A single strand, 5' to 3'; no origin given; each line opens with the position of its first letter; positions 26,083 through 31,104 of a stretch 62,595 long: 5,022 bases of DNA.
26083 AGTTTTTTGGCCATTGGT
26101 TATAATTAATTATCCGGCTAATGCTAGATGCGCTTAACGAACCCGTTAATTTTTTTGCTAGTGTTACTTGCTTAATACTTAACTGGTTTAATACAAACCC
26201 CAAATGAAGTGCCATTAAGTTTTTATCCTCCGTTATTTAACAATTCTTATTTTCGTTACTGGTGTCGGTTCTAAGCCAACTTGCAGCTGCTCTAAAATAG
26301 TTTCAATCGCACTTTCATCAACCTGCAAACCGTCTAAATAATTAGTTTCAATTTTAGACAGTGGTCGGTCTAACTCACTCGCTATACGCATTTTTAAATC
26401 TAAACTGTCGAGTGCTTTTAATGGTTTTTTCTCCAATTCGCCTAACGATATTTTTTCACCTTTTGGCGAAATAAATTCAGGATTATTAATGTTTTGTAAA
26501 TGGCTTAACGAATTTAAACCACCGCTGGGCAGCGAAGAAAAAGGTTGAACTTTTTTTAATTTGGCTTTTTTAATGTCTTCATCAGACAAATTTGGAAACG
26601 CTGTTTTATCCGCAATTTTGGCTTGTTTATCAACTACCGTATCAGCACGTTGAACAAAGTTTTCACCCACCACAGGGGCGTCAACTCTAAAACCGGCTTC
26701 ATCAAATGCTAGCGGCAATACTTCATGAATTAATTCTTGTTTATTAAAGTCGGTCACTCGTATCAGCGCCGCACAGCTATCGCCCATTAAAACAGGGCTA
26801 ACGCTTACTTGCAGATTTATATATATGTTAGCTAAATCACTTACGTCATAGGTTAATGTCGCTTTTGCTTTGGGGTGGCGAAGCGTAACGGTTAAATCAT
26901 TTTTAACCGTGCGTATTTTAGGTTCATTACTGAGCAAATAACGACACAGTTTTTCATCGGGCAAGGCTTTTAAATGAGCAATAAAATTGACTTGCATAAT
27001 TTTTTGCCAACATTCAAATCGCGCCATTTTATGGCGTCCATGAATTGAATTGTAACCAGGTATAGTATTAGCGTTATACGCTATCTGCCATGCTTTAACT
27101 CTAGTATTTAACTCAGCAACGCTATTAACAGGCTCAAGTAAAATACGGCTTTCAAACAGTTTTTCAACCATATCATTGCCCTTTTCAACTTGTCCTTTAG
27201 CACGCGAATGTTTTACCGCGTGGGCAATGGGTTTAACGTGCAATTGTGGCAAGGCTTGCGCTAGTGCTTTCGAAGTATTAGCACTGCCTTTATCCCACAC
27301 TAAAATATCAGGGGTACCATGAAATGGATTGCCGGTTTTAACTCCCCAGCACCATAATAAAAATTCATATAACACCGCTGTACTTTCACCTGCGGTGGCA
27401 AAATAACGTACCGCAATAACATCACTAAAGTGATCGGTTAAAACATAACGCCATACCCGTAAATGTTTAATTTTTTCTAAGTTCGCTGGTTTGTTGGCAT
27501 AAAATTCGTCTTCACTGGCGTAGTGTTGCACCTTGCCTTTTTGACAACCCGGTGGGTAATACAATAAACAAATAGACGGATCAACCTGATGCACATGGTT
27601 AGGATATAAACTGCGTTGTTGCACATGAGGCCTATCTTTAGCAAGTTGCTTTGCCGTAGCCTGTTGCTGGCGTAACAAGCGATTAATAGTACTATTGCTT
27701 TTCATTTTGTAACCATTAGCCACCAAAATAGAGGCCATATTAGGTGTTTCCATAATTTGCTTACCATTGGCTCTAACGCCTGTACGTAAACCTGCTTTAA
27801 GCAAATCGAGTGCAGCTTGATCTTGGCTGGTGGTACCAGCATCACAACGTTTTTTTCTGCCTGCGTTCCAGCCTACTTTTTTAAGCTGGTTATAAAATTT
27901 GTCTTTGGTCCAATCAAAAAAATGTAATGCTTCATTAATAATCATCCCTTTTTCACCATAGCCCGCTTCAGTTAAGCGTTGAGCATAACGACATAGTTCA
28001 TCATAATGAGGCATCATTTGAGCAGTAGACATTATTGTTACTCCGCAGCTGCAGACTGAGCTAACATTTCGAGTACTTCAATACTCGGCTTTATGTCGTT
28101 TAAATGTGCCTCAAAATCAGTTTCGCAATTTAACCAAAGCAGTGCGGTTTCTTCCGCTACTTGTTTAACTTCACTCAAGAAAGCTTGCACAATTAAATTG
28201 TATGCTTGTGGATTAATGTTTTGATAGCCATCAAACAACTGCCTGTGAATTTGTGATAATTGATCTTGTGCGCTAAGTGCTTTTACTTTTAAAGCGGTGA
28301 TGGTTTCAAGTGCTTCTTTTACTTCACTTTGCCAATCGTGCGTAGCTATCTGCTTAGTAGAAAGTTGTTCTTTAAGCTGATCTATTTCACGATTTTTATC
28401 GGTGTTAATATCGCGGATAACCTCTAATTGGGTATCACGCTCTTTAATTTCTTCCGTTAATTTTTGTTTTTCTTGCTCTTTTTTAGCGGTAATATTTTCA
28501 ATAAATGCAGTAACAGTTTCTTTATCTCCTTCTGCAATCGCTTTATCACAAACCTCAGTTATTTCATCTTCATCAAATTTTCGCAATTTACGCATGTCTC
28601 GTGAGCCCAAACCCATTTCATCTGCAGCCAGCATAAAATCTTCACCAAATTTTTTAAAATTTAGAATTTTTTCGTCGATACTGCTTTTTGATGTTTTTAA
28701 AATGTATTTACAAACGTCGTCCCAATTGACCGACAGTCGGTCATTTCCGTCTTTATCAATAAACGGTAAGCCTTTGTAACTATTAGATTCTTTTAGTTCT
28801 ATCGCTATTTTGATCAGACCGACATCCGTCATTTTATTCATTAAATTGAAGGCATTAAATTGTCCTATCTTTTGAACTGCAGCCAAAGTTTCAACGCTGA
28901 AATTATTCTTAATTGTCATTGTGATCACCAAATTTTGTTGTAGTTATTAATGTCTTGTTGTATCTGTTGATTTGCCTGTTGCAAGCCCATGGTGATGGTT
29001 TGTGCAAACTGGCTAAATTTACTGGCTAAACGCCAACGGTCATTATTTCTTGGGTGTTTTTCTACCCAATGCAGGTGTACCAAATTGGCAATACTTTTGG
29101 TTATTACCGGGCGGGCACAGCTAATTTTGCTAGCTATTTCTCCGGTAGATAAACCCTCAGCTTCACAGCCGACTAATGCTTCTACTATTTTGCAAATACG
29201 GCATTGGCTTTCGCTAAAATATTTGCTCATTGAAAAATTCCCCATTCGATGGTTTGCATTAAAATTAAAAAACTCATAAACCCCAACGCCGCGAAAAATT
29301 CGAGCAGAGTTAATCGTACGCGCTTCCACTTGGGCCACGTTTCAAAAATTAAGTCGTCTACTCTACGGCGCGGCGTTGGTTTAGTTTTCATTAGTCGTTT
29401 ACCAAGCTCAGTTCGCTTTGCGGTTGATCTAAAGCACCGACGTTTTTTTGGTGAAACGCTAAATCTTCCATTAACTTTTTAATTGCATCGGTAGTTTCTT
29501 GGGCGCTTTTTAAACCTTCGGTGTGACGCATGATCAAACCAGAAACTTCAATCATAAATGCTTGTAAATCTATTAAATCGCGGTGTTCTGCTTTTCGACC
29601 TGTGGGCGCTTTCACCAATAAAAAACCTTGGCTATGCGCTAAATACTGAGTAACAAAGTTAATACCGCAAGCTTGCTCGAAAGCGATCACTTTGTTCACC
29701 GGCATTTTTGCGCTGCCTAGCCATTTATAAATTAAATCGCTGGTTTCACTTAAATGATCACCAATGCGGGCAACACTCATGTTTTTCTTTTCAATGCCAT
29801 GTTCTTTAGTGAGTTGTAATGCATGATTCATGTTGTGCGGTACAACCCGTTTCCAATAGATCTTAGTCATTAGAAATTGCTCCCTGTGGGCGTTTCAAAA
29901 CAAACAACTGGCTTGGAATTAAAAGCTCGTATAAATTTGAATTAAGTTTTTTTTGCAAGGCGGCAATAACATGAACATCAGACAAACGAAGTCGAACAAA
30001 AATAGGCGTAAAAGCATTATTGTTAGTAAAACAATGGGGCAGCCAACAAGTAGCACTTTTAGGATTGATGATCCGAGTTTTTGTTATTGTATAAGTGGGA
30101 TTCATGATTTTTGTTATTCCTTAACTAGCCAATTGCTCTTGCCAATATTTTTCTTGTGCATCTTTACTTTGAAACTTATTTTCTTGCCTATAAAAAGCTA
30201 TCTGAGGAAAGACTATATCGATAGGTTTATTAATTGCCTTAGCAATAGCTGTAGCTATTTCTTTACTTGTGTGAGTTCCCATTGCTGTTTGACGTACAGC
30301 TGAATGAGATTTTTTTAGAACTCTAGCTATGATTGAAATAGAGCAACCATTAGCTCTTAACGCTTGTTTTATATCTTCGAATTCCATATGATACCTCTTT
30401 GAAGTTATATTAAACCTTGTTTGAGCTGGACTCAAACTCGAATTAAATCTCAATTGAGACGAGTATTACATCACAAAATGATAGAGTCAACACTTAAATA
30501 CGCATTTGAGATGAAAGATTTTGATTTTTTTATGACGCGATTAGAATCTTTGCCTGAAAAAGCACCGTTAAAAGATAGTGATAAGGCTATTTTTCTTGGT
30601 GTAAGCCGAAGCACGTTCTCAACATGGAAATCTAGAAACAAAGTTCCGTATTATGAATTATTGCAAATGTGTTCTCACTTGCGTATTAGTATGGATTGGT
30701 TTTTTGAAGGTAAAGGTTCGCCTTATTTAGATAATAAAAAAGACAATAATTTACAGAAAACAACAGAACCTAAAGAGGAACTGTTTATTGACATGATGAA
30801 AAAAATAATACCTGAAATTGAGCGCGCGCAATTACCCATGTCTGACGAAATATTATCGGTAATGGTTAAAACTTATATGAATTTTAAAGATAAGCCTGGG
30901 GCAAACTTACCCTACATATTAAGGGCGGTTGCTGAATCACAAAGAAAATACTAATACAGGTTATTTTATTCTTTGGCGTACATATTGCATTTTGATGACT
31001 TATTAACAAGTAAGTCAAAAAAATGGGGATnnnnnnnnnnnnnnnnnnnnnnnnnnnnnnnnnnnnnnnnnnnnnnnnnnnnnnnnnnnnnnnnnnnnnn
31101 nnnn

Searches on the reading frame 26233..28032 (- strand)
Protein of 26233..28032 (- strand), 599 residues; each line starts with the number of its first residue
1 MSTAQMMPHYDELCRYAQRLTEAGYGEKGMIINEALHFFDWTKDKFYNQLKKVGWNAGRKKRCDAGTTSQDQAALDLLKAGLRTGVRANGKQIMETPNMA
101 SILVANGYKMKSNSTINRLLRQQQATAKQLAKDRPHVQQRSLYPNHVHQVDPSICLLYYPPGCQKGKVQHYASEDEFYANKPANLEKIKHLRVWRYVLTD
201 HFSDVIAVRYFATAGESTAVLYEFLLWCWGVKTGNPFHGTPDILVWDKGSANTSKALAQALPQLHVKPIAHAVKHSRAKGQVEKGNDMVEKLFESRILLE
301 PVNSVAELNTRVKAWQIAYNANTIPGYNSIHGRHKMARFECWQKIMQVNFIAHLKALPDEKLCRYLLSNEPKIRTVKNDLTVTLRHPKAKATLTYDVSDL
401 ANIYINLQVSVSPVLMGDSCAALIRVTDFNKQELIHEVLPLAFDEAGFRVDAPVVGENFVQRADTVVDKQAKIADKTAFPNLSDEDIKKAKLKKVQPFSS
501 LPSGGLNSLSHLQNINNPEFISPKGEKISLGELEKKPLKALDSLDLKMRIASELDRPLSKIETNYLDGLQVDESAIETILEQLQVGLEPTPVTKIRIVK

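Call 42: search_protein_families(library=pfam, proteins=[window:26233-28032:-], max_evalue=0.00001)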
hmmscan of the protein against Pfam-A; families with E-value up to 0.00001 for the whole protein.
window:26233-28032:- (599 aa): 0 families

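Call 44: search_protein_families(library=phrogs, proteins=[window:26233-28032:-], max_evalue=0.001)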
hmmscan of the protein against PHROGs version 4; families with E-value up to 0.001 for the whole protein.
window:26233-28032:- (599 aa): 2 families
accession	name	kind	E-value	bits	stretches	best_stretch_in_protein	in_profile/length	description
phrog_310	-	integration and excision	2.7e-67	229.1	1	15-539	137-618/696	transposase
phrog_2610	-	unknown function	2.5e-22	80.3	1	109-321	116-339/565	-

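Call 45: search_protein_families(library=pfam, proteins=[window:26233-28032:-], max_evalue=1)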
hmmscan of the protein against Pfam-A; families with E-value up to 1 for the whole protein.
window:26233-28032:- (599 aa): 1 family
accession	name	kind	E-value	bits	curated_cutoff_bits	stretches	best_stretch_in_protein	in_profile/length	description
PF00665.32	rve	-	0.0092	16.7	32.6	1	192-273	23-99/102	Integrase core domain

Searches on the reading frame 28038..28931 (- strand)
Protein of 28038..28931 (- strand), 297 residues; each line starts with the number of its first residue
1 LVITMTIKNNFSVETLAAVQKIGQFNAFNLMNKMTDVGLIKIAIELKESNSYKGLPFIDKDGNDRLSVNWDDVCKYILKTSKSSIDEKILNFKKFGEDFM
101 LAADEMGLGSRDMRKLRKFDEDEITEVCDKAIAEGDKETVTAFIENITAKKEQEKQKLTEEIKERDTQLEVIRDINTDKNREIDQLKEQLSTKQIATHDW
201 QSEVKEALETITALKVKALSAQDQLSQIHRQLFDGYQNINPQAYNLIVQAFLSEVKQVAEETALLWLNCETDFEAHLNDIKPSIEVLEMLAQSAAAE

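Call 42: search_protein_families(library=pfam, proteins=[window:28038-28931:-], max_evalue=0.00001)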
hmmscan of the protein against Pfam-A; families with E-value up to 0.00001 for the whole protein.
window:28038-28931:- (297 aa): 0 families

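Call 44: search_protein_families(library=phrogs, proteins=[window:28038-28931:-], max_evalue=0.001)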
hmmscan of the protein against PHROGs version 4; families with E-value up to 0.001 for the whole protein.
window:28038-28931:- (297 aa): 2 families
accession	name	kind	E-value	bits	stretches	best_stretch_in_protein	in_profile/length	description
phrog_4623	-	unknown function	2e-45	156.8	1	5-292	30-321/329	-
phrog_1748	-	unknown function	8.9e-08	32.6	1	70-250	85-264/302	-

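Call 45: search_protein_families(library=pfam, proteins=[window:28038-28931:-], max_evalue=1)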
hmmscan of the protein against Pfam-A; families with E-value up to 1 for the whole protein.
window:28038-28931:- (297 aa): 5 families
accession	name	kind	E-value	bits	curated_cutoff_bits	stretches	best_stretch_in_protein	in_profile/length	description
PF06810.17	Phage_scaffold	-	0.013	15.9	35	1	125-221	13-116/170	Phage capsid assembly scaffolding protein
PF13870.11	CCDC113_CCDC96_CC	-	0.043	14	31.6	1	153-232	49-128/177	CCDC113/CCDC96, coiled-coil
PF00619.27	CARD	-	0.058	13.9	23.9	1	220-261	40-81/85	Caspase recruitment domain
PF13718.12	GNAT_acetyltr_2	-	0.074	12.9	24.6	1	104-184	109-183/229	GNAT acetyltransferase 2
PF07889.17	DUF1664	-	0.88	10.1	34.6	0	138-212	44-118/124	Protein of unknown function (DUF1664)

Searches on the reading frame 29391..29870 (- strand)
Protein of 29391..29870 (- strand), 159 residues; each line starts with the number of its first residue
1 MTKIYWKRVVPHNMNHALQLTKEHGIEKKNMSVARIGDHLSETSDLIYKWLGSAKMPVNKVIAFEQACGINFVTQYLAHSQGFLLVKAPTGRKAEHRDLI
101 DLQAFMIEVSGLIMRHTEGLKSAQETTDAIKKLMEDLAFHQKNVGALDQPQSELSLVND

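Call 44: search_protein_families(library=phrogs, proteins=[window:29391-29870:-], max_evalue=0.001)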
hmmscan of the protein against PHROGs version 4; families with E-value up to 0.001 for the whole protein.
window:29391-29870:- (159 aa): 1 family
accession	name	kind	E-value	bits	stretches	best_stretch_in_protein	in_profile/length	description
phrog_101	-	transcription regulation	6.1e-16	59.7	1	11-153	17-167/203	CII-like transcriptional activator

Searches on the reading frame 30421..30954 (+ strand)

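Call 44: search_protein_families(library=phrogs, proteins=[window:30421-30954:+], max_evalue=0.001)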
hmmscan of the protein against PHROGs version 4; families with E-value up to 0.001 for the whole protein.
window:30421-30954:+ (177 aa): 4 families
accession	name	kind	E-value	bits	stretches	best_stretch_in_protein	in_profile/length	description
phrog_8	-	transcription regulation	1.3e-07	32.4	1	29-146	69-177/346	transcriptional regulator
phrog_4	-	transcription regulation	1.2e-06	28.7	1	30-117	129-205/400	transcriptional repressor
phrog_2328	-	transcription regulation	9.6e-06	26.4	1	37-105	16-84/128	transcriptional repressor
phrog_2967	-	transcription regulation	0.00028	21.5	1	31-111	5-83/225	transcriptional regulator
